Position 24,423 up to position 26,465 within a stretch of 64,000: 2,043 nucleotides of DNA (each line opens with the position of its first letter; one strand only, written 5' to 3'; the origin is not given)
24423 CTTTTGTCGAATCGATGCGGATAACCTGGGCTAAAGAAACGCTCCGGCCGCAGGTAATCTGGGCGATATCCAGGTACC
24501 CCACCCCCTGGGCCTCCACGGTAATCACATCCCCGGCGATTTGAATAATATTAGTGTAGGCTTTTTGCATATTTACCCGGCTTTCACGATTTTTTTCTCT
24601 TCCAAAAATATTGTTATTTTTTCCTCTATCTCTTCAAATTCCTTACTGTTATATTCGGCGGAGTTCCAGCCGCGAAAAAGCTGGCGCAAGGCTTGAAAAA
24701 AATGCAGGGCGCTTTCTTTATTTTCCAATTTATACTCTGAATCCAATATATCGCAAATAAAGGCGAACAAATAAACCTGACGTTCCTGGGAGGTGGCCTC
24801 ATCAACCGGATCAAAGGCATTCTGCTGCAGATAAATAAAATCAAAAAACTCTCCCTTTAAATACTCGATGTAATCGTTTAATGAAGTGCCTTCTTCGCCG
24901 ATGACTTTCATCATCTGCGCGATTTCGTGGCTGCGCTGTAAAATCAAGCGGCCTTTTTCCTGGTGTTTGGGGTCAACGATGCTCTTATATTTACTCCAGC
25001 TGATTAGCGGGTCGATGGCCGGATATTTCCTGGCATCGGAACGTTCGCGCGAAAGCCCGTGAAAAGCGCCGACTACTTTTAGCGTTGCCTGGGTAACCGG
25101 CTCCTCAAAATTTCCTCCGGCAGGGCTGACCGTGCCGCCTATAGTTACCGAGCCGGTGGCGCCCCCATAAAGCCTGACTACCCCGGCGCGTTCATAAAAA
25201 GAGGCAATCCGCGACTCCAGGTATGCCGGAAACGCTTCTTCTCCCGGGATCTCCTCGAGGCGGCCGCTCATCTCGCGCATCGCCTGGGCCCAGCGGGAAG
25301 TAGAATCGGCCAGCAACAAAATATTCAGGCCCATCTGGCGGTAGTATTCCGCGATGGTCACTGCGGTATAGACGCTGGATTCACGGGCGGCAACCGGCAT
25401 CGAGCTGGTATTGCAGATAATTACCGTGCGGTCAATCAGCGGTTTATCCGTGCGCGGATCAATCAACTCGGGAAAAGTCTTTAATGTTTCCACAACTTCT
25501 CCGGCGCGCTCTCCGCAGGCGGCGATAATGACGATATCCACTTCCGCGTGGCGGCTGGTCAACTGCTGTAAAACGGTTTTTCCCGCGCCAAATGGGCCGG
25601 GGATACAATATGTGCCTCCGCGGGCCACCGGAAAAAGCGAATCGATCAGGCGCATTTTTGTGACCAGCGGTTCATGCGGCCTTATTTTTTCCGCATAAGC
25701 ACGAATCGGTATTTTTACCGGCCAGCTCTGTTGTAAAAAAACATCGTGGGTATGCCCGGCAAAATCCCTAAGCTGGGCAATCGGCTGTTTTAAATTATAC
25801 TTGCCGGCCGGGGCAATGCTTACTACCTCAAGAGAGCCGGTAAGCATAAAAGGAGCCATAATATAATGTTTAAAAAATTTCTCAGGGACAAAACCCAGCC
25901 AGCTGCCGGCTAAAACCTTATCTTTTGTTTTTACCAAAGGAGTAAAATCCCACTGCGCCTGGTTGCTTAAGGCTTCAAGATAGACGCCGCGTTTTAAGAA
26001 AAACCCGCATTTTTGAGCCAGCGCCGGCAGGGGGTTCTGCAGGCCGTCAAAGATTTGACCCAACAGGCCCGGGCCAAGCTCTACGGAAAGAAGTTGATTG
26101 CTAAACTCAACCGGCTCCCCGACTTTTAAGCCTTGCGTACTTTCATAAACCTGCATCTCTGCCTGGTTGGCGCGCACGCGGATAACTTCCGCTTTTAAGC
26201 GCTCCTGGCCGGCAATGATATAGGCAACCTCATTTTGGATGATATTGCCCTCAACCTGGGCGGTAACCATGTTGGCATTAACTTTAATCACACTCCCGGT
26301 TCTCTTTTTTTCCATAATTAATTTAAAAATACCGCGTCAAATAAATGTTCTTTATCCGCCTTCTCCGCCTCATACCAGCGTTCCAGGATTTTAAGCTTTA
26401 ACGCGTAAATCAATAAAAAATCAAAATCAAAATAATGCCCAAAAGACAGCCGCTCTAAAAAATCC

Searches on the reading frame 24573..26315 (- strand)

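Call 68: search_protein_families(library=pfam, proteins=[window:24573-26315:-], max_evalue=0.00001)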
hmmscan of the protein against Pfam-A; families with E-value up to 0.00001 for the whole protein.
window:24573-26315:- (580 aa): 4 families
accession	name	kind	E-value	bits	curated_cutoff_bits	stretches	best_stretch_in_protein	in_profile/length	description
PF00006.31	ATP-synt_ab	-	1.6e-65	221.2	29.5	1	221-441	2-213/213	ATP synthase alpha/beta family, nucleotide-binding domain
PF16886.11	ATP-synt_ab_Xtn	-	7.7e-22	77.3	25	1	114-201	2-88/88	ATPsynthase alpha/beta subunit barrel-sandwich domain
PF02874.29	ATP-synt_ab_N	-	8.5e-07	29.8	20.9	1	11-72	3-68/69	ATP synthase alpha/beta family, beta-barrel domain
PF22919.1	ATP-synt_VA_C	-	1.7e-06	28.4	24.7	1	457-519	21-83/101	C-terminal domain of V and A type ATP synthase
